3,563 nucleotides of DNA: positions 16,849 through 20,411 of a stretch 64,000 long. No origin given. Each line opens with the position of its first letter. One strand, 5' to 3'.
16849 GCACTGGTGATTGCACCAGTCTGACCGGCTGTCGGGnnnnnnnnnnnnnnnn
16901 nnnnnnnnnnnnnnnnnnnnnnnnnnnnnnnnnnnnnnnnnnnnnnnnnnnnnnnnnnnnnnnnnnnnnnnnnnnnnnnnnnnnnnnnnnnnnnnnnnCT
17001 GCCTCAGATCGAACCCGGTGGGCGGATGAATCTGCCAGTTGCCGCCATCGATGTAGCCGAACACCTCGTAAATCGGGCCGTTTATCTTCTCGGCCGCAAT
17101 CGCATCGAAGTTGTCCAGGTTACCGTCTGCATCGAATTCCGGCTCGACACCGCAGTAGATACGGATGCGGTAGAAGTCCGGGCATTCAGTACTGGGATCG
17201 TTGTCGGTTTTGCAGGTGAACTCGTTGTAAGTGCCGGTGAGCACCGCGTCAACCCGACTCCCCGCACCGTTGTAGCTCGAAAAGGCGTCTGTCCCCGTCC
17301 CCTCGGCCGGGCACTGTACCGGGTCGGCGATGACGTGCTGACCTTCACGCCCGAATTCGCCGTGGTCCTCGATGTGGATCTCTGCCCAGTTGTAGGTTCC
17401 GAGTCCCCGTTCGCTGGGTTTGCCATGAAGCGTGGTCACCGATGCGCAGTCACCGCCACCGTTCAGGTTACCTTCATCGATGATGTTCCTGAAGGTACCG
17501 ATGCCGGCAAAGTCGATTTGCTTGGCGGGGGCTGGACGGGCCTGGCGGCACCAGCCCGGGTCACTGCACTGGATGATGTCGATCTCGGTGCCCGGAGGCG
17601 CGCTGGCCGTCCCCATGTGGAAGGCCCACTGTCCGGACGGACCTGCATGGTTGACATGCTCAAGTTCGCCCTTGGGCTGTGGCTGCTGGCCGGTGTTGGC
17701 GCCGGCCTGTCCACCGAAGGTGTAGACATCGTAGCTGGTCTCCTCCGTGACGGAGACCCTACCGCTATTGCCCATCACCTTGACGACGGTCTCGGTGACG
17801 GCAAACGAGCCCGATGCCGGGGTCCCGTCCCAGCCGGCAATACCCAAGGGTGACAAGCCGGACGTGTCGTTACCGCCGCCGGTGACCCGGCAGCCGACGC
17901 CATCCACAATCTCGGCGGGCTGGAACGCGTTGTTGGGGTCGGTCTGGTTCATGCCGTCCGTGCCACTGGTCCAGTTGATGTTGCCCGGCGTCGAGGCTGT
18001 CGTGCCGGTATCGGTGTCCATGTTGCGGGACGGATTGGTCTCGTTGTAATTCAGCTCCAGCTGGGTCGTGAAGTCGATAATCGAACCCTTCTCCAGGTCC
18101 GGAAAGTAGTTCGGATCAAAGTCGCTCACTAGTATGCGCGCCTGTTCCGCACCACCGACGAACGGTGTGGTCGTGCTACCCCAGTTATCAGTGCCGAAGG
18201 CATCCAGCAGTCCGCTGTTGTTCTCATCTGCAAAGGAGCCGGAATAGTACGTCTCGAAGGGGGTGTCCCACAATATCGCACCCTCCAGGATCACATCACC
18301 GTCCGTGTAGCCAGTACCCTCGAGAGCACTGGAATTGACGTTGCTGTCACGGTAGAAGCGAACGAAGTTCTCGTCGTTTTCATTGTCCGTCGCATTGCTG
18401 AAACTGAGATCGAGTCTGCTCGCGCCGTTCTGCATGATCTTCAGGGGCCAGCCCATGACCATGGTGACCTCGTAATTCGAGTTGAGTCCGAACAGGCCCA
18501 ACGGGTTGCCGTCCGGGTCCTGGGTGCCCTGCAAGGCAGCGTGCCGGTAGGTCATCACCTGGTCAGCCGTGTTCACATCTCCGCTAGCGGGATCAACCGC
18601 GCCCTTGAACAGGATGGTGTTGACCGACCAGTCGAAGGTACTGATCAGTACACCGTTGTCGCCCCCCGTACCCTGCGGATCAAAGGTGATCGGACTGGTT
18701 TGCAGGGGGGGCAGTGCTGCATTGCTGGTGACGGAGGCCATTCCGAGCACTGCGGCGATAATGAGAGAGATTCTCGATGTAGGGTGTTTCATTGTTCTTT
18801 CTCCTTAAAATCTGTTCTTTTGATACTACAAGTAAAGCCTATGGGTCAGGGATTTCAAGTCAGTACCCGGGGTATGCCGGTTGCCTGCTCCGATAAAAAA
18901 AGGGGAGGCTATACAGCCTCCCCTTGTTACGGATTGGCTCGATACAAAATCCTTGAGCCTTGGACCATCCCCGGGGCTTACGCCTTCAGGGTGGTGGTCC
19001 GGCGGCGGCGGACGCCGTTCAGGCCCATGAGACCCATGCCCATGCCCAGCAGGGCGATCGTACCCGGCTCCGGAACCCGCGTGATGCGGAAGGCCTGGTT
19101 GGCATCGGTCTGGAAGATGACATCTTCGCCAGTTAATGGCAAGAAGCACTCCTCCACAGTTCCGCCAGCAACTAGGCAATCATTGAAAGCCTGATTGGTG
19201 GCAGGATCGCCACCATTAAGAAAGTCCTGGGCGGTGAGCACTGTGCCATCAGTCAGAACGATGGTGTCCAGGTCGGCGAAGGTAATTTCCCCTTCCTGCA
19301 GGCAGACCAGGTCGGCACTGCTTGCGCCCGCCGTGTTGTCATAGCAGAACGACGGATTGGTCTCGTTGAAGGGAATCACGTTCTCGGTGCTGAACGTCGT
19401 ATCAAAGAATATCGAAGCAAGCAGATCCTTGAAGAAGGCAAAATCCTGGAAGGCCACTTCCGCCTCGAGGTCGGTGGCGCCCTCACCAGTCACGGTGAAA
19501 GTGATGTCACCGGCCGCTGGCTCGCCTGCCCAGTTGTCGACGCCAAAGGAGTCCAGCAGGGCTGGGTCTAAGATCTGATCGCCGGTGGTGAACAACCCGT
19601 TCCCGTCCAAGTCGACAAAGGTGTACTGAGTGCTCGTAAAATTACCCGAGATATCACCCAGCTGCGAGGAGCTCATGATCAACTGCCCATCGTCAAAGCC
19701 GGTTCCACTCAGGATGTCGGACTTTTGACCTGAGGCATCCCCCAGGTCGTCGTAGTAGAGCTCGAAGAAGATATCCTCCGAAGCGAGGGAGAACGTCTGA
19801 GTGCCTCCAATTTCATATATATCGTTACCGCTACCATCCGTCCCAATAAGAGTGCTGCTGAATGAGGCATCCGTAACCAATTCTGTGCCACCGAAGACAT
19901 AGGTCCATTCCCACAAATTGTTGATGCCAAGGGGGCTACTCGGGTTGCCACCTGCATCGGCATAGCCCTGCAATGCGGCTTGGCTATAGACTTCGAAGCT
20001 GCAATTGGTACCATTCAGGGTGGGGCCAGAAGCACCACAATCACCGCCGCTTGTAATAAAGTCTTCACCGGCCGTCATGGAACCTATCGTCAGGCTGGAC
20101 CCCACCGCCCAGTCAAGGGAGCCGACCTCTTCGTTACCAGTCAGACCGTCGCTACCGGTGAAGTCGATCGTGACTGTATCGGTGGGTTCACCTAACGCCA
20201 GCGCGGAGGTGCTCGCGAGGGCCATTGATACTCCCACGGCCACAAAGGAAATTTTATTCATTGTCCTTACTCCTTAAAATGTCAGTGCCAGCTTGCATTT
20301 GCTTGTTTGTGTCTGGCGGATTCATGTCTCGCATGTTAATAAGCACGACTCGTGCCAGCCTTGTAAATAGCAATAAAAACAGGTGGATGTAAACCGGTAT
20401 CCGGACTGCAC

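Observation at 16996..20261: PEP-CTERM substrate and a longer paralog that has lost, or never had, the sorting signal; the duplication includes the 5' leader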

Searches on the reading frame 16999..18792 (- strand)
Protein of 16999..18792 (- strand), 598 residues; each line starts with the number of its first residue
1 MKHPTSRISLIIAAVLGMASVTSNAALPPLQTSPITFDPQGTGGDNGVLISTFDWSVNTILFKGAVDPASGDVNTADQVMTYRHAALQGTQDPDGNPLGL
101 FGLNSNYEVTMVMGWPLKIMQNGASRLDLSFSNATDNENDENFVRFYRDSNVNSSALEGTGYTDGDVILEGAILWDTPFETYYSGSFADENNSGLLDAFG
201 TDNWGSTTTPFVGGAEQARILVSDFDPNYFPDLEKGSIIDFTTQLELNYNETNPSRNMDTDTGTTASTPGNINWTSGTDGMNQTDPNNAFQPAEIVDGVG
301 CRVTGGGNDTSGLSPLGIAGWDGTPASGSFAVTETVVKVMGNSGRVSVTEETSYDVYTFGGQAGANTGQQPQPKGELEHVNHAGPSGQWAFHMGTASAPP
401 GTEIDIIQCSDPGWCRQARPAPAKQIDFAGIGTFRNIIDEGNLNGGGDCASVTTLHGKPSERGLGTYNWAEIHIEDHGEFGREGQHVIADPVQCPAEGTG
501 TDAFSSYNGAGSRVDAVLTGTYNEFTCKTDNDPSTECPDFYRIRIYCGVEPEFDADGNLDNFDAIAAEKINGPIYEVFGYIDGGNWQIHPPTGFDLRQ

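Call 4: search_protein_families(library=pfam, proteins=[window:16999-18792:-], max_evalue=1)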
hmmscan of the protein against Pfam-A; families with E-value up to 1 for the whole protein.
window:16999-18792:- (598 aa): 0 families

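Call 5: search_protein_families(library=ncbifam, proteins=[window:16999-18792:-], max_evalue=1)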
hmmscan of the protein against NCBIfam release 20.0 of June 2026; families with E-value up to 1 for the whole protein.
window:16999-18792:- (598 aa): 0 families
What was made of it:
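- Closest known: 'Choice-of-anchor' surface proteins and MSCRAMM-type adhesins. Different: No NCBIfam choice-of-anchor or sorting model matches (call 5).
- No sorting-signal model in NCBIfam matches (call 5).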

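Call 14: find_homologous_proteins(query=window:16999-18792:-, max_evalue=0.001)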
Query window:16999-18792:- (598 aa): 279 proteins with E <= 0.001 among 8000 candidates; the best 120 are listed.
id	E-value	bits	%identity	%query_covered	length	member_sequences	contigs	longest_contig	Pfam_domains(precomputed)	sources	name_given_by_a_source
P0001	0.0e+0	1392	100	100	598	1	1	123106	-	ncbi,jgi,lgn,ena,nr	ncbi:MAG: hypothetical protein OEU91_01075 [Gammaproteobacteria bacterium]|nr:hypothetical protein [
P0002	7.5e-248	842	65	99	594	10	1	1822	-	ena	-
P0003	2.6e-237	808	63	98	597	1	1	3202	-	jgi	jgi:hypothetical protein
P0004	1.2e-236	805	63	99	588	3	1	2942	-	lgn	-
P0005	1.4e-219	749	58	100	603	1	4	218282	-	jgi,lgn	-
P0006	6.4e-219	747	62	95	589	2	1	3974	-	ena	-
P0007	1.2e-207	710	55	100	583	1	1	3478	-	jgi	-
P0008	1.7e-206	706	57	98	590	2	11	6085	-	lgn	-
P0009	3.2e-167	576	51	97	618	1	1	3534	-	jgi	-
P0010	3.1e-129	451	46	95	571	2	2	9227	-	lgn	-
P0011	1.1e-119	419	44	100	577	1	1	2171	-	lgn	-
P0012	2.5e-107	378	42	100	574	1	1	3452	-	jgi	-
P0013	1.4e-106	376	41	100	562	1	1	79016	-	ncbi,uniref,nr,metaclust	uniref:hypothetical protein n=1 Tax=Marinobacterium profundum TaxID=1714300 RepID=UPI0008372491|nr:h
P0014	2.5e-103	365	41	99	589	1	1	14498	-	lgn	-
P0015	3.3e-101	358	40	98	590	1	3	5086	-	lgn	-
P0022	6.0e-94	334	39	95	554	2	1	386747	-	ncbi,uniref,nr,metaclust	ncbi:hypothetical protein [Marinobacterium rhizophilum]|uniref:hypothetical protein n=1 Tax=Marinoba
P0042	8.9e-61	224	36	91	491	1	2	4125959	-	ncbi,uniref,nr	ncbi:hypothetical protein [Geoalkalibacter halelectricus]|uniref:Uncharacterized protein n=1 Tax=Geo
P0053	2.4e-54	203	47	50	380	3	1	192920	-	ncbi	-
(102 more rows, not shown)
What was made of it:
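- B architecture is conserved: about 40 full-length homologues at 35-65% identity (call 14). It also joins varied N-terminal modules (call 14).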

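Call 19: find_encoding_contigs(protein=P0005, flank=10000, max_places=2)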
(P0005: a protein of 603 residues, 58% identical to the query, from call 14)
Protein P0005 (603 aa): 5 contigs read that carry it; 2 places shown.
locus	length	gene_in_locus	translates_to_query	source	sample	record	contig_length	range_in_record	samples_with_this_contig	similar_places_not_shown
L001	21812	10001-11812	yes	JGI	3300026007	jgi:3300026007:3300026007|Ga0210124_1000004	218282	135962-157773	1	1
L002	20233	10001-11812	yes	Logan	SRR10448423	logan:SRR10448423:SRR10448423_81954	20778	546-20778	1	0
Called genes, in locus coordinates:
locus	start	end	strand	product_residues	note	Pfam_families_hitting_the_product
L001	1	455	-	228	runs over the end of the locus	PF00005:ABC_tran, PF02463:SMC_N (faint), PF13304:AAA_21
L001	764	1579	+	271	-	PF17131:TP_0789-like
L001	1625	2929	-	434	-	PF00501:AMP-binding (weak), PF14535:AMP-binding_C_2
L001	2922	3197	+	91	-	-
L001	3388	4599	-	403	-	PF12704:MacB_PCD, PF02687:FtsX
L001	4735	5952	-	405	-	PF12704:MacB_PCD, PF02687:FtsX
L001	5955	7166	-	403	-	PF00201:UDPGT (weak), PF06722:EryCIII-like_C, PF04101:Glyco_tran_28_C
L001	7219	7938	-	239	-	PF00132:Hexapep (weak)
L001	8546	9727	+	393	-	-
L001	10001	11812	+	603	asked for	-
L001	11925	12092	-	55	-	-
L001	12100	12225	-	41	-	-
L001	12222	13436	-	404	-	PF04101:Glyco_tran_28_C, PF06722:EryCIII-like_C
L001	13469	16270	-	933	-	PF13414:TPR_11 (weak), PF13432:TPR_16 (weak), PF14559:TPR_19 (weak), PF13432:TPR_16 (weak), PF14559:TPR_19, PF13432:TPR_16, PF23914:TPR_CcmH_CycH, PF14559:TPR_19, +31 more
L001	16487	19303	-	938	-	PF13414:TPR_11 (weak), PF14559:TPR_19 (weak), PF13432:TPR_16 (weak), PF14559:TPR_19 (weak), PF13432:TPR_16, PF00515:TPR_1 (weak), PF23914:TPR_CcmH_CycH, PF14559:TPR_19, +29 more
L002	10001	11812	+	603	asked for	-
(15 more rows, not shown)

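Call 20: find_encoding_contigs(protein=P0022, flank=10000, max_places=2)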
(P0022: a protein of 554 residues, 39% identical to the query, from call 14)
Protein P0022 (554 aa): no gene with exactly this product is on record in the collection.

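Call 29: find_encoding_contigs(protein=P0013, flank=10000, max_places=1)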
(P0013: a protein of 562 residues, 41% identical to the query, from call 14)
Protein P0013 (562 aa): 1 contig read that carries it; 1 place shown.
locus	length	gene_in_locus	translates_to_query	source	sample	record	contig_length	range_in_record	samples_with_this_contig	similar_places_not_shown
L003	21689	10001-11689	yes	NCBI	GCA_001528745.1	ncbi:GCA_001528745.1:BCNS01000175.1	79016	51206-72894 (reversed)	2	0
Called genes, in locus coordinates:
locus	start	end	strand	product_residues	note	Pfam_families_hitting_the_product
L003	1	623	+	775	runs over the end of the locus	PF03176:MMPL, PF00873:ACR_tran (faint), PF03176:MMPL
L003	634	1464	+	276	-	PF07044:DUF1329 (faint), PF17131:TP_0789-like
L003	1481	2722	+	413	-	-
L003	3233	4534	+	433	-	PF04101:Glyco_tran_28_C, PF06722:EryCIII-like_C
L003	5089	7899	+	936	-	-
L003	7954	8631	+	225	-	PF00132:Hexapep, PF14602:Hexapep_2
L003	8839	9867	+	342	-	PF07589:PEP_exosort_dom (weak)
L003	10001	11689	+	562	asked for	-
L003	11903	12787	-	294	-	PF01522:Polysacc_deac_1, PF10096:DUF2334 (weak), PF11959:DUF3473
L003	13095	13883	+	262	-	PF00089:Trypsin, PF13365:Trypsin_2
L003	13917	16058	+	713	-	PF02518:HATPase_c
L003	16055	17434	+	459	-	PF00072:Response_reg, PF00158:Sigma54_activat, PF14532:Sigma54_activ_2, PF01078:Mg_chelatase (faint), PF07728:AAA_5 (weak), PF25601:AAA_lid_14, PF02954:HTH_8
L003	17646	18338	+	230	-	-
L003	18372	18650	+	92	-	PF05402:PqqD (faint)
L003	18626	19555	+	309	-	PF27840:ScmC (weak)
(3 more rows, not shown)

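Call 30: find_encoding_contigs(protein=P0042, flank=10000, max_places=1)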
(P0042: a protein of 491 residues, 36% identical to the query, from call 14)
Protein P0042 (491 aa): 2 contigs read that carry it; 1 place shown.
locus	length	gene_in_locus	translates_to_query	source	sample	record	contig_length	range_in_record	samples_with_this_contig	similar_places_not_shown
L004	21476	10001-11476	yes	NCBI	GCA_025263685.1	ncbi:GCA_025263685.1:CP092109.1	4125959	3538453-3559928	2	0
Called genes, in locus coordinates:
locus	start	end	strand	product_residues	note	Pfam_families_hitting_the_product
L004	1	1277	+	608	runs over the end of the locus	PF02922:CBM_48 (weak), PF00128:Alpha-amylase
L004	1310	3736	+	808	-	PF03065:Glyco_hydro_57, PF12055:DUF3536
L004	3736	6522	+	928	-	PF00128:Alpha-amylase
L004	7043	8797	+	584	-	PF22148:Fervidolysin_NPro-like, PF00082:Peptidase_S8, PF06832:BiPBP_C (faint), PF17957:Big_7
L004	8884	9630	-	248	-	PF07589:PEP_exosort_dom (weak)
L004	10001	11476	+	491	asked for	-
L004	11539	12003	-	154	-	PF00588:SpoU_methylase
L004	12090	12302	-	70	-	PF24113:DUF7387 (weak)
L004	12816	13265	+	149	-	PF01243:PNPOx_N, PF13883:CREG_beta-barrel (weak)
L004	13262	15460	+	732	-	PF01326:PPDK_N, PF00391:PEP-utilizers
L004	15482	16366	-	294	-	PF00376:MerR (weak), PF13411:MerR_1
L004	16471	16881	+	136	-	PF09945:DUF2177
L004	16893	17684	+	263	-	PF06966:DUF1295, PF04191:PEMT, PF02544:Steroid_dh (weak)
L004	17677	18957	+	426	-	PF01266:DAO (weak), PF13450:NAD_binding_8, PF13454:NAD_binding_9 (faint), PF01593:Amino_oxidase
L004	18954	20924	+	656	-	PF07103:DUF1365, PF25371:DUF7884 (weak), PF02353:CMAS, PF13489:Methyltransf_23, PF08241:Methyltransf_11, PF08242:Methyltransf_12, PF13649:Methyltransf_25, PF13847:Methyltransf_31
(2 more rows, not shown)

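Call 31: find_encoding_contigs(protein=P0053, flank=10000, max_places=1)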
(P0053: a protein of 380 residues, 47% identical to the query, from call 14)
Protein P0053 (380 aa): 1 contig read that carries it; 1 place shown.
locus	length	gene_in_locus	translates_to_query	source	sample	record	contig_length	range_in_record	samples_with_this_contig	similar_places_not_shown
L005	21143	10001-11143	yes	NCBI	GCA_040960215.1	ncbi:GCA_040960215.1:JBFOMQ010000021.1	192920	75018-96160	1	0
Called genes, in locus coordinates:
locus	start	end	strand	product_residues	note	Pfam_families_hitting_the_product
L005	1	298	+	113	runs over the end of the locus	PF27329:Rv1289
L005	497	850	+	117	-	-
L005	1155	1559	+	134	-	-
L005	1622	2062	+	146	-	PF14534:DUF4440, PF12680:SnoaL_2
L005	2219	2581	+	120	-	-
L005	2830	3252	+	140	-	PF00903:Glyoxalase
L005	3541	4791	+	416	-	PF13424:TPR_12 (faint), PF04542:Sigma70_r2, PF08281:Sigma70_r4_2, PF20239:DUF6596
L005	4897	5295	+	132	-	PF03795:YCII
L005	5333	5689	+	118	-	PF03795:YCII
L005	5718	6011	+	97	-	PF06983:3-dmu-9_3-mt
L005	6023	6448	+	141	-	PF03795:YCII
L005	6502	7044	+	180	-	PF10604:Polyketide_cyc2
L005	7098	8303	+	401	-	PF15902:Sortilin-Vps10 (faint), PF25852:DUF6242_C (faint), PF02012:BNR (faint)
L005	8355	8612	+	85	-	PF02597:ThiS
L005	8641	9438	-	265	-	PF13462:Thioredoxin_4, PF01323:DSBA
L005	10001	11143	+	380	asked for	-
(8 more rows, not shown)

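Call 33: find_encoding_contigs(protein=P0006, flank=5000, max_places=1)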
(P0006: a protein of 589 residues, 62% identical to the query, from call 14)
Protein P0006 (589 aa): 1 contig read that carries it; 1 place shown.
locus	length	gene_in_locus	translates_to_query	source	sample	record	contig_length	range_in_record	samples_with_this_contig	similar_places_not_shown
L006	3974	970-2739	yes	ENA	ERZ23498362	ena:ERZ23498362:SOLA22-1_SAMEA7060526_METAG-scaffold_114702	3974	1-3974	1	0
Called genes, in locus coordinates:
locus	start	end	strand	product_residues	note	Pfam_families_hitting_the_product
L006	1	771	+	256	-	?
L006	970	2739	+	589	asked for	-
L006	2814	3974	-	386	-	?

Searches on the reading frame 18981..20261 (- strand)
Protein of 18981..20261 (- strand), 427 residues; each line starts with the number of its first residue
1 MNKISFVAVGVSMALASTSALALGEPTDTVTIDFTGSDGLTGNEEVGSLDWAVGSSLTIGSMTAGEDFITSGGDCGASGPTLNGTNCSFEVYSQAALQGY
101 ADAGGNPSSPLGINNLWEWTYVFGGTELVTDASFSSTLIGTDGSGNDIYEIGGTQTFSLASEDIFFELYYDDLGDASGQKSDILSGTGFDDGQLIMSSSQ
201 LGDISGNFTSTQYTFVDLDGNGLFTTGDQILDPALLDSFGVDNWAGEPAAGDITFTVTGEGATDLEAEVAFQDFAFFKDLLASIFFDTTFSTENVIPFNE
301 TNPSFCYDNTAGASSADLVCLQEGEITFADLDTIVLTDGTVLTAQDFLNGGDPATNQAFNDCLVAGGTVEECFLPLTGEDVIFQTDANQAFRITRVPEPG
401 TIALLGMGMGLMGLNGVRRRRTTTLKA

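Call 4: search_protein_families(library=pfam, proteins=[window:18981-20261:-], max_evalue=1)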
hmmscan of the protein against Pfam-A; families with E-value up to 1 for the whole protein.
window:18981-20261:- (427 aa): 2 families
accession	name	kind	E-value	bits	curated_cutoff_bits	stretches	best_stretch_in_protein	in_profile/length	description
PF07589.16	PEP-CTERM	-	5.5e-06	26.7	20.7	1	396-419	2-24/24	PEP-CTERM motif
PF24526.1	ABCA12_C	-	0.12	13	34.8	1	146-164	27-45/51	ABCA12-like, C-terminal domain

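Call 5: search_protein_families(library=ncbifam, proteins=[window:18981-20261:-], max_evalue=1)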
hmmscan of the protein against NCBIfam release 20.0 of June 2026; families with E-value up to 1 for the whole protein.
window:18981-20261:- (427 aa): 13 families
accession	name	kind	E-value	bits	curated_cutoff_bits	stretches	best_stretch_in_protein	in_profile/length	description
NF033554.9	floc_PepA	equivalog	3.6e-15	56.5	80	2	253-422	95-261/261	flocculation-associated PEP-CTERM protein PepA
NF038125.1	PEP_CTERM_THxN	subfamily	2.5e-09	37.1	85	1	288-421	122-246/246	THxN family PEP-CTERM protein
NF038124.1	PEP_CTERM_TLD_A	exception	5.3e-07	29.5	100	1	381-420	196-235/235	PEP_CTERM-anchored TLD domain-containing protein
TIGR02595.1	PEP_CTERM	domain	2.3e-05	24.9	16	1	396-421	1-24/24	PEP-CTERM sorting domain-containing protein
NF038129.1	PEP_NF038129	equivalog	3.4e-05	23.8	65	1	383-421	157-194/194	NF038129 family PEP-CTERM protein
NF038126.1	PEP_CTERM_FxDxF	subfamily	8.3e-05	22.9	50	1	391-419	137-165/165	FxDxF family PEP-CTERM protein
NF038120.1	PEP_CTERM_QFxxD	subfamily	0.00027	20.9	80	1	392-420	189-215/215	NF038120 family PEP-CTERM protein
NF041538.1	PEP_EDSA_1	subfamily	0.00031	20.5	100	1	386-421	273-307/307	EDSAP-1 family PEP-CTERM protein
NF041927.1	Xrt_dep_XDP1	equivalog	0.00067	19.7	125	1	390-421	214-242/242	exosortase-dependent surface protein XDP1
NF038121.1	PEP_CTERM_LEVG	equivalog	0.0011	18.3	100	1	386-422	228-256/258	LEVG family PEP-CTERM protein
NF038118.1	PEP_CTERM_CCXG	equivalog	0.0025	17.5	90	1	385-420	165-198/199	CCXG family PEP-CTERM protein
NF038119.1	PEP_CTERM_MHFG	equivalog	0.026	14.8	100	1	387-420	227-260/260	MHFG family PEP-CTERM protein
NF035944.1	PEPxxWA-CTERM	domain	0.26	11.2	35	1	396-420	1-24/24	PEPxxWA-CTERM sorting domain-containing protein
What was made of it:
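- On PEP-CTERM sorting domain (TIGR02595 / PF07589): Gene A: PF07589 26.7 bits (cutoff 20.7) and TIGR02595 24.9 bits (cutoff 16), aa 396-421 (calls 4, 5).
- Checked: Only A has PEP-CTERM: Pfam PF07589 scores 26.7 against a cutoff of 20.7, and TIGR02595 scores 24.9 against 16 (calls 4, 5).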

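Call 18: find_homologous_proteins(query=window:18981-20261:-, max_evalue=0.001)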
Query window:18981-20261:- (427 aa): 16 proteins with E <= 0.001 among 8000 candidates.
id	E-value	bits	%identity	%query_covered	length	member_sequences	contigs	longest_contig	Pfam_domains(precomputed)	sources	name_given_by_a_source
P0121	6.9e-275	930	100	100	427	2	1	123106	PF07589.17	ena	-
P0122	3.2e-246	835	92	97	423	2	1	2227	PF07589.17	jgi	jgi:hypothetical protein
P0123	1.4e-120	422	53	99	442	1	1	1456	-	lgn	-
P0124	2.0e-119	418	52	99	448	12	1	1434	-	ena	-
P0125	1.9e-107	378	51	98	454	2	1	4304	-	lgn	-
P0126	1.1e-71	260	43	99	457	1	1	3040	PF07589.17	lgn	-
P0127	1.4e-70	257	42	98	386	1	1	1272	PF07589.17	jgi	-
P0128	3.6e-69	252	44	98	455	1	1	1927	PF07589.17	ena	-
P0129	1.6e-54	204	38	97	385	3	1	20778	-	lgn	-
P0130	8.9e-52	195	40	94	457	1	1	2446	PF07589.17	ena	-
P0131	2.7e-49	187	37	94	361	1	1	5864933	-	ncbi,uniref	ncbi:hypothetical protein [Marinobacterium aestuariivivens]|uniref:Ice-binding protein C-terminal do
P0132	1.8e-48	184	42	79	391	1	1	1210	-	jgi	jgi:hypothetical protein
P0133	8.5e-38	149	38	76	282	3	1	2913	PF07589.17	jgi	-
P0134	9.1e-17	80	31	99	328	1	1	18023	PF07589.17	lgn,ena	-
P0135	1.6e-16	79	29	95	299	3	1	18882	PF07589.17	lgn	-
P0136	1.0e-8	53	26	74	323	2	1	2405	PF07589.17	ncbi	-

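Call 34: find_encoding_contigs(protein=P0122, flank=5000, max_places=1)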
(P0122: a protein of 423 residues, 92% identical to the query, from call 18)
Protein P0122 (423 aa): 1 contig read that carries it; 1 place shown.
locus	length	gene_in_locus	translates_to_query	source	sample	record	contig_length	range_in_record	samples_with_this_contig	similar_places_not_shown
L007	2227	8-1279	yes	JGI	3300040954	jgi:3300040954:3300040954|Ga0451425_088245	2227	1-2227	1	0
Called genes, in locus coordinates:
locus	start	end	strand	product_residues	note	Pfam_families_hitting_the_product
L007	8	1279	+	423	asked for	PF07589:PEP_exosort_dom (faint)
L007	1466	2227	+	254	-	?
